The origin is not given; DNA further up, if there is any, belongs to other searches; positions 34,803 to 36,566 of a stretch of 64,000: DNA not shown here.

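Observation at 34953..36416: Unrecognisable 487-aa protein with a tandem C-terminal repeat, divergently transcribed between the biosynthetic operon and terD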

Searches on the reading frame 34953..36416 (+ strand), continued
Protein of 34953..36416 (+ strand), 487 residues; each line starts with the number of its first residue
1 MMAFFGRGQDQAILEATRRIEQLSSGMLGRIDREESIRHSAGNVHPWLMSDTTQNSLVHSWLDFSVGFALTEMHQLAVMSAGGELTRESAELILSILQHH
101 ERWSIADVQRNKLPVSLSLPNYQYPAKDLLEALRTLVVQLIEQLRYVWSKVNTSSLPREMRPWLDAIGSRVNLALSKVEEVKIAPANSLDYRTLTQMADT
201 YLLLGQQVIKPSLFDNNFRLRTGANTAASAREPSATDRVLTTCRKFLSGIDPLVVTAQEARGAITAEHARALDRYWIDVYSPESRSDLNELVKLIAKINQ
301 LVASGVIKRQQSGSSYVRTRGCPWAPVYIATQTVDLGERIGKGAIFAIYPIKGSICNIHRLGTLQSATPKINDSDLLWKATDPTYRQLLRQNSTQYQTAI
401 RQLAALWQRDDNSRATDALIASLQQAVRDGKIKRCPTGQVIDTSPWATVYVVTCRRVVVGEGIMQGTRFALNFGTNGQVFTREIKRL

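Call 61: find_homologous_proteins(query=A3, max_evalue=0.001)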
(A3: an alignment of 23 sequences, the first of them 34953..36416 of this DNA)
Query A3 (23 sequences) (487 aa, profile of the alignment): 4 proteins with E <= 0.001 among 8000 candidates.
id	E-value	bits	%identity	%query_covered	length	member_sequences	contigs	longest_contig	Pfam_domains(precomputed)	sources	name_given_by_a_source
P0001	4.5e-139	483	100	100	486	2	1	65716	-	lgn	-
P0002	4.7e-139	483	57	100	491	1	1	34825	-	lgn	-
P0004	3.0e-138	480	41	100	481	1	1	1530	-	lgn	-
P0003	3.2e-138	480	44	100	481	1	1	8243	-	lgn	-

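Call 62: list_cluster_members(proteins=[P0007, P0011, P0017, P0019, P0021, P0022, P0024, P0027, P0030, P0034])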
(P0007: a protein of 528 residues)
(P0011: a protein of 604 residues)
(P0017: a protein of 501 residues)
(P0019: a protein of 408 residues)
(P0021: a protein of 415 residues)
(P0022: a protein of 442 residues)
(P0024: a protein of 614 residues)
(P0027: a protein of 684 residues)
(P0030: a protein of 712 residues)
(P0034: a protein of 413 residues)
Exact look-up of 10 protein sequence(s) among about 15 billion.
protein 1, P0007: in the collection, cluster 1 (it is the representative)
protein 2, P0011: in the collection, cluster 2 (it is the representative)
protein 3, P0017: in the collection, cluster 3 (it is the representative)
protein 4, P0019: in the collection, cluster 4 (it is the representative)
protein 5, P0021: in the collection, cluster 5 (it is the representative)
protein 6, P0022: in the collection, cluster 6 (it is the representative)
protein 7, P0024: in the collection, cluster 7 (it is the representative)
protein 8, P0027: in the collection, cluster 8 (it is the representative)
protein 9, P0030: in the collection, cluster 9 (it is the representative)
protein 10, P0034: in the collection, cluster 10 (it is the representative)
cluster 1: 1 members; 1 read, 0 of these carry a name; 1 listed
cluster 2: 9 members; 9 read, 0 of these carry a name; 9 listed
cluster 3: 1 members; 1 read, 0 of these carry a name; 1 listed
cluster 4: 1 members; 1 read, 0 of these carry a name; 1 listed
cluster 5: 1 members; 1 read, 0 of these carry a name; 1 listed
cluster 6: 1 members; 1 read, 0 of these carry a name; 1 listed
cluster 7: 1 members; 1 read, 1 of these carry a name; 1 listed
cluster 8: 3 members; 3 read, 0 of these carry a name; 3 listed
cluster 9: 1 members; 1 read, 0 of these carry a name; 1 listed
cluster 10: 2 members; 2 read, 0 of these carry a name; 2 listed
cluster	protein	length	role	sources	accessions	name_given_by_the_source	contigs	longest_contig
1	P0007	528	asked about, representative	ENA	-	-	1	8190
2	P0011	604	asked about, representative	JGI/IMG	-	-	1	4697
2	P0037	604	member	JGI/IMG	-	-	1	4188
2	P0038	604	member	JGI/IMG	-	-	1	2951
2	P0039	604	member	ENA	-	-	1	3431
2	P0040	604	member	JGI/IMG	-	-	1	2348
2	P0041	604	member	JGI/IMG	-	-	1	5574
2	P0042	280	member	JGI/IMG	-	-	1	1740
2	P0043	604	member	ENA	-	-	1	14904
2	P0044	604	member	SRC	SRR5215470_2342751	-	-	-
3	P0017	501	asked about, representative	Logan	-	-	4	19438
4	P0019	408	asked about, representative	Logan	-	-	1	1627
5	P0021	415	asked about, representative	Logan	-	-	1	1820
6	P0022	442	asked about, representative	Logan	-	-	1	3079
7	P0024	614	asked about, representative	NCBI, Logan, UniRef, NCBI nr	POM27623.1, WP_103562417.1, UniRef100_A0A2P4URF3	hypothetical protein BTM25_20390 [Actinomadura rubteroloni] | Uncharacterized protein n=1 Tax=Actinomadura rubteroloni TaxID=1926885 ... | hypothetical protein [Actinomadura rubteroloni]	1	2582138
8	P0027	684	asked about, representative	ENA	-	-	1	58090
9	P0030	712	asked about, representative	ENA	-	-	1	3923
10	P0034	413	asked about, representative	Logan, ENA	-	-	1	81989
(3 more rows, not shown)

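Call 63: find_encoding_contigs(protein=P0034, flank=8000, max_places=2)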
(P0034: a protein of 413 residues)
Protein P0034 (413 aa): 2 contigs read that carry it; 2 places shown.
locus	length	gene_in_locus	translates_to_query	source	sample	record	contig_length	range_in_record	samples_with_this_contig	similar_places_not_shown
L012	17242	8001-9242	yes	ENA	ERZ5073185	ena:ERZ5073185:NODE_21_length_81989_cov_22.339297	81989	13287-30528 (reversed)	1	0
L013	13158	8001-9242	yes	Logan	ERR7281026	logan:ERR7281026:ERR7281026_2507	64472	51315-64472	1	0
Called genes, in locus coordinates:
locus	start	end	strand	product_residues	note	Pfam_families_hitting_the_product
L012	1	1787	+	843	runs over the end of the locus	PF00403:HMA, PF00122:E1-E2_ATPase, PF00702:Hydrolase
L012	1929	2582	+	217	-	PF04239:DUF421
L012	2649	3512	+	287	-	-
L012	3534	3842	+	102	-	-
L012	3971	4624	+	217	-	-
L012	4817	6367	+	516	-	PF13115:YtkA (faint)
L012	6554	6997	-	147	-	-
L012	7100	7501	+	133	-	PF00376:MerR, PF13411:MerR_1, PF09278:MerR-DNA-bind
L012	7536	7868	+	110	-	PF02694:UPF0060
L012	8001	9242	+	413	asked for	-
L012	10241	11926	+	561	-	PF25885:HH_EMRA (faint), PF25893:HH_CzcB (faint), PF25917:BSH_RND, PF25973:BSH_CzcB, PF25876:HH_MFP_RND, PF25954:Beta-barrel_RND_2, PF25975:CzcB_C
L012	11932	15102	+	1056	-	PF00873:ACR_tran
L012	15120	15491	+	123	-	PF04945:YHS (weak)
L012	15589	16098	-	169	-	PF08534:Redoxin, PF00578:AhpC-TSA, PF00085:Thioredoxin (weak), PF00255:GSHPx (weak), PF13098:Thioredoxin_2, PF13905:Thioredoxin_8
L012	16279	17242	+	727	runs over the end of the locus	PF00403:HMA (weak), PF00122:E1-E2_ATPase, PF00702:Hydrolase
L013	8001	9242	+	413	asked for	-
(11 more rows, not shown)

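Call 64: find_encoding_contigs(protein=P0027, flank=8000, max_places=2)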
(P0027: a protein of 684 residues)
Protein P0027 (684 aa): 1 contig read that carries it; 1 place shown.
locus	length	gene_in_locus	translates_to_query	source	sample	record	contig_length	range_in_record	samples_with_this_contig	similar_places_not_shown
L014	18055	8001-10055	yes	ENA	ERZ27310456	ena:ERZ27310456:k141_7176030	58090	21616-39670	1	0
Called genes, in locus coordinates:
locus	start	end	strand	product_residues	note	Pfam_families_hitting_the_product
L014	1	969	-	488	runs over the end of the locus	PF00224:PK, PF02887:PK_C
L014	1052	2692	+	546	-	PF02878:PGM_PMM_I, PF02879:PGM_PMM_II, PF02880:PGM_PMM_III, PF00408:PGM_PMM_IV (weak)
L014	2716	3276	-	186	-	-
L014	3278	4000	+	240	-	-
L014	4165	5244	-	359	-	PF00465:Fe-ADH, PF13685:Fe-ADH_2, PF25137:ADH_Fe_C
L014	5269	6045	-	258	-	PF23441:SDR (weak), PF00106:adh_short, PF08659:KR, PF13561:adh_short_C2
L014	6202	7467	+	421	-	PF05816:TelA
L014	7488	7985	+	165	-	-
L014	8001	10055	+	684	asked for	-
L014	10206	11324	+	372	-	PF15617:C-C_Bond_Lyase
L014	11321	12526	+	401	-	PF15609:PRTase_2, PF12500:TRSP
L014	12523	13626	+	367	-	PF11202:StiP, PF15608:PELOTA_1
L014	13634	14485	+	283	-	-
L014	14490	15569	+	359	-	PF03741:TerC, PF04332:DUF475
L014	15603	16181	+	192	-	PF02342:TerD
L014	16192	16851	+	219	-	-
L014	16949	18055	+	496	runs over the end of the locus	PF07690:MFS_1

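Call 65: find_encoding_contigs(protein=P0043, flank=8000, max_places=2)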
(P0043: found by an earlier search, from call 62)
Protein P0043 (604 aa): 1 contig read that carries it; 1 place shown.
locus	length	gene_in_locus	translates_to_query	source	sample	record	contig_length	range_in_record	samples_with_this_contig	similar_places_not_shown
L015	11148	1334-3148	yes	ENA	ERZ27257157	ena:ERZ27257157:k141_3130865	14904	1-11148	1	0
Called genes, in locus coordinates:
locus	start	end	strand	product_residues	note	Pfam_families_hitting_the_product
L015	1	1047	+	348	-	?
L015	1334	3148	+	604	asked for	-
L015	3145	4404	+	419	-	PF07690:MFS_1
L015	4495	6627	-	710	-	PF00117:GATase, PF07722:Peptidase_C26, PF04715:, PF00425:Chorismate_bind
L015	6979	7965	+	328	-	-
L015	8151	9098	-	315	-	PF00483:NTP_transferase, PF12804:NTP_transf_3 (weak)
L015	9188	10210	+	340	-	PF04542:Sigma70_r2, PF04545:Sigma70_r4 (weak), PF08281:Sigma70_r4_2, PF12680:SnoaL_2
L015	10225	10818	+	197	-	PF11716:MDMPI_N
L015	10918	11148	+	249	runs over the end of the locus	PF00106:adh_short, PF08659:KR (weak), PF13561:adh_short_C2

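Call 67: search_protein_families(library=pfam, proteins=[L015:1-1047:+, L014:7488-7985:+, L014:13634-14485:+, L014:16192-16851:+, L012:2649-3512:+, L012:3971-4624:+, L012:6554-6997:-, L001:10108-10782:+, L002:6074-6757:+, L015:6979-7965:+], max_evalue=0.05)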
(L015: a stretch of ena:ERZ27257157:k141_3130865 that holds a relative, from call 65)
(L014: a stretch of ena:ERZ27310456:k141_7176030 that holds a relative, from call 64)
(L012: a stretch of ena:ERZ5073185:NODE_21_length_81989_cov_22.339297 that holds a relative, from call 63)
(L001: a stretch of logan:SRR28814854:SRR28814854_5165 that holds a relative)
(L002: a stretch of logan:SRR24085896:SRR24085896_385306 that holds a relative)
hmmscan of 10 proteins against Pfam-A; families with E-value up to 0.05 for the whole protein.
L015:1-1047:+ (348 aa): 4 families
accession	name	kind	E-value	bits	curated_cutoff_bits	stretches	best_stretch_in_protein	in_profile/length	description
PF08448.16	PAS_4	-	6e-09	36.6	23.1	1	214-327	1-99/110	PAS fold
PF00989.32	PAS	-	9e-06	26.1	22.6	1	209-321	2-101/113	PAS fold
PF13188.13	PAS_8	-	5.9e-05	23.3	21.8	1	210-259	3-52/65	PAS domain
PF13426.13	PAS_9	-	8.3e-05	23.3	27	1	223-264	6-41/103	PAS domain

L014:7488-7985:+ (165 aa): 0 families

L014:13634-14485:+ (283 aa): 0 families

L014:16192-16851:+ (219 aa): 0 families

L012:2649-3512:+ (287 aa): 1 family
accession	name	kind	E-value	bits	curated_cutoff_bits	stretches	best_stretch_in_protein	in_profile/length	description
PF16539.10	FlgT_M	-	0.00042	21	31.2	1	112-170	80-143/158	Flagellar assembly protein T, middle domain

L012:3971-4624:+ (217 aa): 1 family
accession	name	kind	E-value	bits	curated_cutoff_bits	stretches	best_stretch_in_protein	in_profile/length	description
PF19775.4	DUF6261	-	0.025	15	27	1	26-90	74-135/154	Family of unknown function (DUF6261)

L012:6554-6997:- (147 aa): 1 family
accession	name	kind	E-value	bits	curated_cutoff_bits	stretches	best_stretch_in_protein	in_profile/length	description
PF24437.2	INTS7_HB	-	0.0038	17.7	23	1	40-87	102-148/182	Integrator complex subunit 7 helical bundle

L001:10108-10782:+ (224 aa): 0 families

L002:6074-6757:+ (227 aa): 0 families

L015:6979-7965:+ (328 aa): 1 family
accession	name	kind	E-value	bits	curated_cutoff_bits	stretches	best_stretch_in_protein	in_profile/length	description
PF14019.11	DUF4235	-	0.038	14.4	27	0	280-308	44-72/77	Protein of unknown function (DUF4235)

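Call 76: find_related_loci(query=A6, collection=genome_contigs, flank=10000)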
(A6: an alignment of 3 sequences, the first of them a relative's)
Query A6 (442 aa) in genome_contigs; peptide patterns used: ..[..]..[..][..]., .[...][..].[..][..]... (x = any residue, [..] = any of these).
89 stretches matched a pattern; 9 encode a relative of the query (tblastn E <= 1e-3); 9 distinct loci.
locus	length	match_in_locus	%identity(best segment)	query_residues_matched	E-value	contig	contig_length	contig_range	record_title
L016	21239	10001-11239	65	1-437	0e+0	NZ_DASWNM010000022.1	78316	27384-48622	MAG: Longimicrobium sp. isolate SMAG_U3414 k141_3490, whole genome shotgun sequence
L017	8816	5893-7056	56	10-436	9e-150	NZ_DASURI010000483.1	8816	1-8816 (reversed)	MAG: Longimicrobium sp. isolate SMAG_U1703 k141_151038, whole genome shotgun sequence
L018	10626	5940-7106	55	10-436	2e-145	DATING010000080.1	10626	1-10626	MAG TPA_asm: Longimicrobium sp. isolate SMAG_U15790 k141_712197, whole genome shotgun sequence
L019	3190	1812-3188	54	1-435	2e-138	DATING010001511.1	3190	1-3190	MAG TPA_asm: Longimicrobium sp. isolate SMAG_U15790 k141_3955565, whole genome shotgun sequence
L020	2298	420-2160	50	1-439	6e-129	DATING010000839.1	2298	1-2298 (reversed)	MAG TPA_asm: Longimicrobium sp. isolate SMAG_U15790 k141_2218827, whole genome shotgun sequence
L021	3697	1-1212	43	1-436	2e-110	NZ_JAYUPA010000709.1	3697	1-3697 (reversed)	MAG: Armatimonas sp. isolate GL106_DN_concoct_81 GL106_DN_concoct_81_708, whole genome shotgun sequence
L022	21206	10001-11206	42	1-436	4e-102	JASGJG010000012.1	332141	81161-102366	MAG: Armatimonas sp. isolate 5N410 JMF-2111-06-0005.ont.bin.410_11, whole genome shotgun sequence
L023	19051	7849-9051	47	1-436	9e-118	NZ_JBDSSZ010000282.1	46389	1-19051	MAG: Capsulimonas sp. isolate cluster1_bin.546 k127_10131214, whole genome shotgun sequence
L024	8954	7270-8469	60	1-438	1e-161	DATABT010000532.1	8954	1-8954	MAG TPA_asm: Longimicrobium sp. isolate SMAG_U6705 k141_1240372, whole genome shotgun sequence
